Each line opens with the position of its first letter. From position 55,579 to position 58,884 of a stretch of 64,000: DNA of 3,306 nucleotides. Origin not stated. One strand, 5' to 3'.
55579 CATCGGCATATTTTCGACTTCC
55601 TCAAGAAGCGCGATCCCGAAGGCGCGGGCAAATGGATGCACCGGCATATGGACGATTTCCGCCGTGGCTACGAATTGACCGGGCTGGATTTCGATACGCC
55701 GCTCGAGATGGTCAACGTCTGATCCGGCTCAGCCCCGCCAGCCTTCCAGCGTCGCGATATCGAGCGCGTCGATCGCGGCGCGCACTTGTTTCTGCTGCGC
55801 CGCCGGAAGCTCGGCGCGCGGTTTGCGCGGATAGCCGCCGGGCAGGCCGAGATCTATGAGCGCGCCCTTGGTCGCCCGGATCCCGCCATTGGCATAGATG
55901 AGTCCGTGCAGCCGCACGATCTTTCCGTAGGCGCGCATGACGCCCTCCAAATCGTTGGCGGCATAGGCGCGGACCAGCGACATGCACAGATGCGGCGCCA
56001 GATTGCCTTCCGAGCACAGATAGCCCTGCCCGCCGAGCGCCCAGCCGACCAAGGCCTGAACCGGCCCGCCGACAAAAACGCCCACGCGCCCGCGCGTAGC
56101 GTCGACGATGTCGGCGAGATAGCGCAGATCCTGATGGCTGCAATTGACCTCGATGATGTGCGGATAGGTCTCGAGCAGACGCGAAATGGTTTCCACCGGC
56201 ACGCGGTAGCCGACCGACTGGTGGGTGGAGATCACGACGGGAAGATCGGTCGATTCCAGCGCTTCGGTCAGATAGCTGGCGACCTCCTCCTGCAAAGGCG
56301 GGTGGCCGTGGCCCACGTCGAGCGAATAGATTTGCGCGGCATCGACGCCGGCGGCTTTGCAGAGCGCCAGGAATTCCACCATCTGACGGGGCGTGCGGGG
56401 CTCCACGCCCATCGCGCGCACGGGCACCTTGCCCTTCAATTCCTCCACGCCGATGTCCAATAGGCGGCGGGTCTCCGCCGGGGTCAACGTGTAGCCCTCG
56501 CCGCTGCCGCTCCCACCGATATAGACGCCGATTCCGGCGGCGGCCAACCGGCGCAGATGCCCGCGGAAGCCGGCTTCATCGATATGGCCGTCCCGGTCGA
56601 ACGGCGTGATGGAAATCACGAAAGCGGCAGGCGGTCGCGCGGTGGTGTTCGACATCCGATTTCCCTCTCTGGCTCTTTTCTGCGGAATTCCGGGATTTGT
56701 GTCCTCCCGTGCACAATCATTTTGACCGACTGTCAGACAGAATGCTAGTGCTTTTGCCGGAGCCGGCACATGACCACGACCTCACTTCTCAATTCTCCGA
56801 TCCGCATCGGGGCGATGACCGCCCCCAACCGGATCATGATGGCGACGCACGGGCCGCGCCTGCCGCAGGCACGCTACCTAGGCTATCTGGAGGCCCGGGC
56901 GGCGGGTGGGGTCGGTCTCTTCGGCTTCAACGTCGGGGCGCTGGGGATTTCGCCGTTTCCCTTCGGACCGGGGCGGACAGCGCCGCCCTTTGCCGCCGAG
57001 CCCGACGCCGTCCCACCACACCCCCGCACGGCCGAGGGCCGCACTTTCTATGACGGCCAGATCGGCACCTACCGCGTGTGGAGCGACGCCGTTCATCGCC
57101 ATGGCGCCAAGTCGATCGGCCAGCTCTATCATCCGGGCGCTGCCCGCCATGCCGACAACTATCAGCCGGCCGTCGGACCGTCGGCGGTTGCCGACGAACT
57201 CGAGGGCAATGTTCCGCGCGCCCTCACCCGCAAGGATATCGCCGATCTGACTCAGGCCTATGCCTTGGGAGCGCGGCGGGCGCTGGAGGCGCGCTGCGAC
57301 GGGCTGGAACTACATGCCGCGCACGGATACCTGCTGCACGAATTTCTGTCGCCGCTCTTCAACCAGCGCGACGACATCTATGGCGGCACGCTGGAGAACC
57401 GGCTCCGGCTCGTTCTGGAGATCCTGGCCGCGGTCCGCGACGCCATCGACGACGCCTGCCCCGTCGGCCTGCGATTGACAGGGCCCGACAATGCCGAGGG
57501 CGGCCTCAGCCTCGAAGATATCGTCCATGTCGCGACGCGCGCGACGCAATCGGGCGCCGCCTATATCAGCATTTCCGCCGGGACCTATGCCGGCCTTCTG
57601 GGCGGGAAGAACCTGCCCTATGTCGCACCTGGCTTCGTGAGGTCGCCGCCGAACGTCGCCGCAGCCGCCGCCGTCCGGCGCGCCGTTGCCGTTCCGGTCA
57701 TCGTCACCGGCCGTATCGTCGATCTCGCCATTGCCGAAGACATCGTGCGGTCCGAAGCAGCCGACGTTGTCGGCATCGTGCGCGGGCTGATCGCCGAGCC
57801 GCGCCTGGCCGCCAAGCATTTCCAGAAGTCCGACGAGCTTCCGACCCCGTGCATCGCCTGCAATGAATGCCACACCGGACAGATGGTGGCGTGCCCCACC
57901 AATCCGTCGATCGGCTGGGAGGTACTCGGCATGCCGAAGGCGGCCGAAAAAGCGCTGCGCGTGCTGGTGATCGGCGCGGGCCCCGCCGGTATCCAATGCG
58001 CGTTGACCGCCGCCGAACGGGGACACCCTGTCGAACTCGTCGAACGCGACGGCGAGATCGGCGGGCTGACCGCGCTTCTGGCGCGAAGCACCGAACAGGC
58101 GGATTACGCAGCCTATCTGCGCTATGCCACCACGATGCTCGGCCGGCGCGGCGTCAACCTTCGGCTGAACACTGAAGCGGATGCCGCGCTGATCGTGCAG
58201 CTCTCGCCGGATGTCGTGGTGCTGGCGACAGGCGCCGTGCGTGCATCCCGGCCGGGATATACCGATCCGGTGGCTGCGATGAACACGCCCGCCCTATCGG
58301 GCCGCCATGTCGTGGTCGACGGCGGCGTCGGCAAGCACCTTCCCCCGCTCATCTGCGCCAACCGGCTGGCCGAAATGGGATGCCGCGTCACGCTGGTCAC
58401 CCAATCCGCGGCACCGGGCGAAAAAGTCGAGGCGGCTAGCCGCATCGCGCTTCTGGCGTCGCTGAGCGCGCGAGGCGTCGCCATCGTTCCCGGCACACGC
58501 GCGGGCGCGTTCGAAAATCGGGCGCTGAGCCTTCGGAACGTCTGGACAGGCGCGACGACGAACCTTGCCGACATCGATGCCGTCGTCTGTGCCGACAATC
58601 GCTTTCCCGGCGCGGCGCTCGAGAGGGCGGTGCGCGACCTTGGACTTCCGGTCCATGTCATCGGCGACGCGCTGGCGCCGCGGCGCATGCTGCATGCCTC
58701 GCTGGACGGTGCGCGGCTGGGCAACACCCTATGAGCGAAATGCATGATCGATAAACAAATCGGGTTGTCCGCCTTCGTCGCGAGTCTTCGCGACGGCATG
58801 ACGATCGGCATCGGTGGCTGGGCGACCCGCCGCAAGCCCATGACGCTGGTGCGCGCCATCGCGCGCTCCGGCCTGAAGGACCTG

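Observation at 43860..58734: Uncharacterised 13-gene FadR regulon: CoA-activation, hydration and retro-aldol pathway with its own importer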

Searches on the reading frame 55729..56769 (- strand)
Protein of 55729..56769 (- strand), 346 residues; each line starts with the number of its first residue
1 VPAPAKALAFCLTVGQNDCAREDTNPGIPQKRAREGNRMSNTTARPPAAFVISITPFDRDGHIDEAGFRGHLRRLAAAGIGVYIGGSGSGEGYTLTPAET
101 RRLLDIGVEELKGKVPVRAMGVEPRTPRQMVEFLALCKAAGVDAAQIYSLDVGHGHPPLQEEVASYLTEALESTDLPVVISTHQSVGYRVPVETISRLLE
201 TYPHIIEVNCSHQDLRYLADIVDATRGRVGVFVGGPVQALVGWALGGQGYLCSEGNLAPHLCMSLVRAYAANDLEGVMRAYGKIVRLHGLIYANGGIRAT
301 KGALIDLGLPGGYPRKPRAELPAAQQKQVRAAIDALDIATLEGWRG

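Call 4: search_protein_families(library=pfam, proteins=[window:55729-56769:-])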
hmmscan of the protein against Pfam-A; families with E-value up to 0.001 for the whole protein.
window:55729-56769:- (346 aa): 1 family
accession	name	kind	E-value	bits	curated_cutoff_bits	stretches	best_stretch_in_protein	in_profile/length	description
PF00701.28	DHDPS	-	7.8e-30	104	22.1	1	51-335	7-288/289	Dihydrodipicolinate synthetase family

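Call 9: search_protein_families(library=ncbifam, proteins=[window:55729-56655:-], max_evalue=0.00001)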
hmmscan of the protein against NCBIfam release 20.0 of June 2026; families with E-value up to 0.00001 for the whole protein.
window:55729-56655:- (308 aa): 7 families
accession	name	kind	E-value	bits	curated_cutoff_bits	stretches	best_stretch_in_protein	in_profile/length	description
TIGR00674.1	dapA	equivalog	4e-21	75.1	206.15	1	15-296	6-284/286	4-hydroxy-tetrahydrodipicolinate synthase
TIGR02313.1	HpaI-NOT-DapA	exception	9.5e-19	67.3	396.7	1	16-293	9-284/294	2,4-dihydroxyhept-2-ene-1,7-dioic acid aldolase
NF002958.0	PRK03620.1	subfamily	1.1e-18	67.2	278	1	15-247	18-245/307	5-dehydro-4-deoxyglucarate dehydratase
TIGR03249.1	KdgD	equivalog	2.5e-17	62.9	373.95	1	15-247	16-244/299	5-dehydro-4-deoxyglucarate dehydratase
NF003164.0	PRK04147.1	equivalog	1.8e-12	47.2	281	1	16-296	12-288/294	N-acetylneuraminate lyase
TIGR00683.1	nanA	equivalog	1.2e-09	38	382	1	15-284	8-274/293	N-acetylneuraminate lyase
NF040954.1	Arch_KDGaldase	equivalog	8.8e-09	35.1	390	1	16-298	8-281/288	bifunctional 2-dehydro-3-deoxy-phosphogluconate/2-dehydro-3-deoxy-6-phosphogalactonate aldolase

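Call 71: search_solved_structures(query=window:55729-56655:-, max_evalue=1e-8, show_alignments=3)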
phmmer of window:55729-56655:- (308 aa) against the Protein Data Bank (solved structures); distinct sequences matched with E-value up to 1e-8: 59.
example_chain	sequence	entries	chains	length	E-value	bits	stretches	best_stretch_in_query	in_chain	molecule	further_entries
2pcq_A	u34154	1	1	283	5.1e-19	71.9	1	17-284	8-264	Putative dihydrodipicolinate synthase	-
4i7u_A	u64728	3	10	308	1.1e-18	70.8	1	15-297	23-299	Dihydrodipicolinate synthase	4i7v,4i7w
7mjf_A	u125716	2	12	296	1.8e-17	66.8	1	15-296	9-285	4-hydroxy-tetrahydrodipicolinate synthase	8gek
7lvl_A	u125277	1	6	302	1.9e-17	66.8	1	15-298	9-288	4-hydroxy-tetrahydrodipicolinate synthase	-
7loy_A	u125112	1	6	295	1.9e-17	66.8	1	15-296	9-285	4-hydroxy-tetrahydrodipicolinate synthase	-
3si9_A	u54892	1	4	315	1.4e-16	63.9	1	11-291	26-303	Dihydrodipicolinate synthase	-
6mqh_A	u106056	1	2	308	1.5e-16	63.8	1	15-295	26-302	4-hydroxy-tetrahydrodipicolinate synthase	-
6xgs_A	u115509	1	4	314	4.5e-16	62.2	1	13-293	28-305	4-hydroxy-tetrahydrodipicolinate synthase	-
2rfg_A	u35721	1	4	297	7.7e-15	58.2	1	12-291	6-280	Dihydrodipicolinate synthase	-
2yxg_A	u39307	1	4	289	8e-15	58.2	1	14-290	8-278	Dihydrodipicolinate synthase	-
3pud_A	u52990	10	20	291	9.2e-15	57.9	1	12-294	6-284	Dihydrodipicolinate synthase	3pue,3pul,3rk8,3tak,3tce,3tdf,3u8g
6p90_A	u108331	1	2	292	1.8e-14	57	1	12-280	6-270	4-hydroxy-tetrahydrodipicolinate synthase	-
3qze_A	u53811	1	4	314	2.8e-14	56.4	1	11-280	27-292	Dihydrodipicolinate synthase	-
3hij_A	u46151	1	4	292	3.3e-14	56.1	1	15-290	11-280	Dihydrodipicolinate synthase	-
2vc6_A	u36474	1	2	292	3.5e-14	56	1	14-292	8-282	DIHYDRODIPICOLINATE SYNTHASE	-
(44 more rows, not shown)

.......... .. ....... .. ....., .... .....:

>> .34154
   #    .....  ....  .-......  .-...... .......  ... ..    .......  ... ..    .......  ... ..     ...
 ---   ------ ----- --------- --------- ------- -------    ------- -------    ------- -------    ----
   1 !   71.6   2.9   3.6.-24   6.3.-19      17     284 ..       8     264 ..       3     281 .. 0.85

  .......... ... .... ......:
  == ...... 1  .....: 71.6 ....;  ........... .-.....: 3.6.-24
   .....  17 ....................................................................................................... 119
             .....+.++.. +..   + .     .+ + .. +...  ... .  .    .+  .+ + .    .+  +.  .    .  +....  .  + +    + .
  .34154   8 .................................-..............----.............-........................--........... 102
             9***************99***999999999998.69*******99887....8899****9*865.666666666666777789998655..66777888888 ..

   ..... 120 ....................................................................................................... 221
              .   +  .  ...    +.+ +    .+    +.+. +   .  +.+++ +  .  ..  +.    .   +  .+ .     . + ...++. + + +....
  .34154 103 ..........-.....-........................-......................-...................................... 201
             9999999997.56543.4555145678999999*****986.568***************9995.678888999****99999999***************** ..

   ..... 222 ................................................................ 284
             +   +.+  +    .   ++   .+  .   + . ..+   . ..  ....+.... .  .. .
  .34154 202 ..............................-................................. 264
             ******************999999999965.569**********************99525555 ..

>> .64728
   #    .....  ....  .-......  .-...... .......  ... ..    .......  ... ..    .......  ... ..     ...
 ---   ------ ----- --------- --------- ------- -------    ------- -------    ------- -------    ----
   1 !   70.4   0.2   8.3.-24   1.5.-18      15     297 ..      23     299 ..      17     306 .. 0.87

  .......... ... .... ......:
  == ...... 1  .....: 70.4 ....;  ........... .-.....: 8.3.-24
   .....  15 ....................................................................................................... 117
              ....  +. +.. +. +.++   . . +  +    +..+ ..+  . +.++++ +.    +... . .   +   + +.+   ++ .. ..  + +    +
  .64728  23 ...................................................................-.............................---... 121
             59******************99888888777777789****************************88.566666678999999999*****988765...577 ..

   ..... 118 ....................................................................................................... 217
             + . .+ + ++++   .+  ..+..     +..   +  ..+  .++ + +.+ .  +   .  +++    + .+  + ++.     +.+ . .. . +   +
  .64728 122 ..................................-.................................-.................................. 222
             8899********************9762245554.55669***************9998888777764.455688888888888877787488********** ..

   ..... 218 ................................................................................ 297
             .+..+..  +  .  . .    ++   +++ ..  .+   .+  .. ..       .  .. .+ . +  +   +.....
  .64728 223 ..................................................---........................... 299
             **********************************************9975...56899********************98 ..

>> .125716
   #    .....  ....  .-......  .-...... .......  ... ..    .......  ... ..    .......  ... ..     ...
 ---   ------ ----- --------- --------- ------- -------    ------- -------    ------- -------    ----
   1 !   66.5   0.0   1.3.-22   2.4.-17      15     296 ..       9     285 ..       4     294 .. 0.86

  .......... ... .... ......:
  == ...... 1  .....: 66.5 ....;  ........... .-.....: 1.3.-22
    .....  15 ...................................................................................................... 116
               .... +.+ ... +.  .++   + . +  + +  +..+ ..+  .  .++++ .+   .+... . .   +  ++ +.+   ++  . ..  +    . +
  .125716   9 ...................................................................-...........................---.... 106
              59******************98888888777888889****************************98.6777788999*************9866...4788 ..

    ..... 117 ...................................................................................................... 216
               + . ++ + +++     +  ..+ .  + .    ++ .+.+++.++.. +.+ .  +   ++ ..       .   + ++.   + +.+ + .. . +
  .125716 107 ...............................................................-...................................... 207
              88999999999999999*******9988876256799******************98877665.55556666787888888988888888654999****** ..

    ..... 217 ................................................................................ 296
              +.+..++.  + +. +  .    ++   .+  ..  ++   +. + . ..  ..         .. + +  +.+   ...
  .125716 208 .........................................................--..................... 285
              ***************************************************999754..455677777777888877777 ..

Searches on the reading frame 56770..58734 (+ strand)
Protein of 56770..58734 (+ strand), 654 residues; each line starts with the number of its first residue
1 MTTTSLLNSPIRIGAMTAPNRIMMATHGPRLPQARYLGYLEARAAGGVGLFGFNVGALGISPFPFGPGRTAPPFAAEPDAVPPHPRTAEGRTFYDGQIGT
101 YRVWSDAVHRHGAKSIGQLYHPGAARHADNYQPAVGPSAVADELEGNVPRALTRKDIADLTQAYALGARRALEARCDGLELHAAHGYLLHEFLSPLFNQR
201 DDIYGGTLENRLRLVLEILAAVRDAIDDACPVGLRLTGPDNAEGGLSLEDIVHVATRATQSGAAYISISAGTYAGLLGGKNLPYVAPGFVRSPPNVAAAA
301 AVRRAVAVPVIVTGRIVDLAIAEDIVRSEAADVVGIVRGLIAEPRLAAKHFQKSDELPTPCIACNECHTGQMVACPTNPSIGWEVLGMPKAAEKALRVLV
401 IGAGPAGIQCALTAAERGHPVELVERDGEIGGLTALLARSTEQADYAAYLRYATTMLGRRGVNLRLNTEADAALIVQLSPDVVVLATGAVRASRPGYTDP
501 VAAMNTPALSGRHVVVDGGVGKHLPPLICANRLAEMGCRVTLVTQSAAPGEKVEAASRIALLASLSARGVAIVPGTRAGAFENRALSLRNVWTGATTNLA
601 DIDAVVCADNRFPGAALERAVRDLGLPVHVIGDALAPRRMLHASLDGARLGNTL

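Call 4: search_protein_families(library=pfam, proteins=[window:56770-58734:+])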
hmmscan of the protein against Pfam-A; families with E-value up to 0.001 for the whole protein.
window:56770-58734:+ (654 aa): 10 families
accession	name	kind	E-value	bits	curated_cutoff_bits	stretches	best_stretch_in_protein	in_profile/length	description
PF00724.26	Oxidored_FMN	-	9.5e-45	153.8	27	1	91-349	72-334/342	NADH:flavin oxidoreductase / NADH oxidase family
PF07992.20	Pyr_redox_2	-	2.8e-11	43.8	26.1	1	397-608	2-234/291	Pyridine nucleotide-disulphide oxidoreductase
PF00070.33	Pyr_redox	-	2.5e-09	38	22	1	397-431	1-35/82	Pyridine nucleotide-disulphide oxidoreductase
PF12831.13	FAD_oxidored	-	2.2e-08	34.3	27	1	398-435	2-39/416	FAD dependent oxidoreductase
PF01266.30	DAO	-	1.7e-07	31.5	27.9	1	397-432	1-37/353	FAD dependent oxidoreductase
PF03486.20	HI0933_like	-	1.8e-07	31.3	50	1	397-431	2-36/244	HI0933-like protein Rossmann domain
PF01207.24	Dus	-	2.1e-07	30.8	20.4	1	203-367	98-245/311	Dihydrouridine synthase (Dus)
PF13450.12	NAD_binding_8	-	2.1e-06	28.4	21.9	1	400-448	1-49/68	NAD(P)-binding Rossmann-like domain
PF00890.30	FAD_binding_2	-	3.8e-06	26.8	20.4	1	398-435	2-39/414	FAD binding domain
PF01134.28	GIDA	-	0.00012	21.7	22.1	1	398-426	2-30/391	Glucose inhibited division protein A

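Call 9: search_protein_families(library=ncbifam, proteins=[window:56770-58734:+], max_evalue=0.00001)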
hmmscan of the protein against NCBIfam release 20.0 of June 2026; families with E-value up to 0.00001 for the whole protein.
window:56770-58734:+ (654 aa): 24 families
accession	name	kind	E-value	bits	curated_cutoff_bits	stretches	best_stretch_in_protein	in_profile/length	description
TIGR03997.1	mycofact_OYE_2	equivalog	6.5e-120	401.4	793.15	1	96-653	75-644/645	mycofactocin system FadH/OYE family oxidoreductase 2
NF041087.1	bile_acid_BaiCD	equivalog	1.1e-87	294.7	825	1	96-651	77-639/642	bile acid Fe-S flavoenzyme BaiCD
NF045599.1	bili_reduct_long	exception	1.3e-65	221.9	750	1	91-635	67-620/641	bilirubin reductase, long form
TIGR03996.1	mycofact_OYE_1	hypoth_equivalog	2.5e-60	204.7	627.9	1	104-648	81-630/633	mycofactocin system FadH/OYE family oxidoreductase 1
NF010047.0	PRK13523.1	equivalog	4.4e-44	150.9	431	1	94-350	78-320/339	NADPH dehydrogenase NamA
NF006101.0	PRK08255.1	equivalog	8.6e-41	139.8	1078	1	131-348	520-728/768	bifunctional salicylyl-CoA 5-hydroxylase/oxidoreductase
NF045592.1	bili_reduct_N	equivalog_domain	1.1e-35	123.4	425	1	88-372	59-352/363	bilirubin reductase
NF007899.0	PRK10605.1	subfamily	2.7e-30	105.8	403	1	95-354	78-340/365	N-ethylmaleimide reductase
NF009410.0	PRK12771.1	subfamily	3.5e-09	35.8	516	1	390-433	133-176/566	NAD(P)-binding protein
NF045663.1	diclust_near_Sec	equivalog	3.9e-08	31.9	530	1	391-491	102-201/759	pyridine nucleotide-disulfide oxidoreductase/dicluster-binding protein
NF005560.0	PRK07233.1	equivalog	4e-08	32.5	252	1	397-439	2-44/435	hypothetical protein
NF040770.1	hetero_SS_HdrA2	exception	7e-08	31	1100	1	397-439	141-183/777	CoB-CoM heterodisulfide reductase HdrA2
NF004789.0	PRK06134.1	subfamily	2.9e-07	29.5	747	1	392-436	9-53/581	FAD-dependent oxidoreductase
TIGR01318.1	gltD_gamma_fam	subfamily_domain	4.4e-07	28.9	482.95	1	387-498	133-245/467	glutamate synthase, small subunit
NF045637.1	carotdesatCrtDProt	equivalog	5.9e-07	28.4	580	0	398-442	1-45/485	1-hydroxycarotenoid 3,4-desaturase CrtD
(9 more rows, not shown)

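Call 54: search_solved_structures(query=window:56770-58734:+, max_evalue=1e-30)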
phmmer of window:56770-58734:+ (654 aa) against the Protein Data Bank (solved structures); distinct sequences matched with E-value up to 1e-30: 15.
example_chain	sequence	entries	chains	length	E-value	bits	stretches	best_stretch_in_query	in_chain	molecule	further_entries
6qkg_A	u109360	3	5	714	1e-51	180.1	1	103-651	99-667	NCR A | NCR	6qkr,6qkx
1ps9_A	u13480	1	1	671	1e-51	180.1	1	96-495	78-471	2,4-dienoyl-CoA reductase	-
6l6j_A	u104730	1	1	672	6.8e-40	141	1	89-651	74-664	Oxidored_FMN domain-containing protein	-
8pun_A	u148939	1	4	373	5.3e-39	138.1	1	4-345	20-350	NADPH dehydrogenase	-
3k30_A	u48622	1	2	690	3.1e-36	129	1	92-649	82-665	Histamine dehydrogenase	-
1djq_A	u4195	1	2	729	2.1e-34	122.9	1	89-489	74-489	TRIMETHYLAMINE DEHYDROGENASE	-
1djn_A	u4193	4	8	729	2.2e-34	122.8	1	89-489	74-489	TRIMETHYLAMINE DEHYDROGENASE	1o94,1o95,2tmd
9iuv_A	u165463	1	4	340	2.2e-34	122.8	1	93-346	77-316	NADPH dehydrogenase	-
3gr7_A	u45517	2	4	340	5.2e-33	118.3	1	78-345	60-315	NADPH dehydrogenase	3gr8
5ogt_A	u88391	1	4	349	4.2e-32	115.3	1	108-347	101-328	Chromate reductase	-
3hf3_A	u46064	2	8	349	6.2e-32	114.7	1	134-347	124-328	Chromate reductase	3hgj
5nux_A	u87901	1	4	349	6.5e-32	114.7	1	134-347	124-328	Chromate reductase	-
8uaj_A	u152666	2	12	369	7.6e-32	114.4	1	134-347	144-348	NADPH dehydrogenase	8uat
3kru_A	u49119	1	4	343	2.3e-31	112.9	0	95-356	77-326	NADH:flavin oxidoreductase/NADH oxidase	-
3krz_A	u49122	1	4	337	2.4e-31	112.8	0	95-355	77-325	NADH:flavin oxidoreductase/NADH oxidase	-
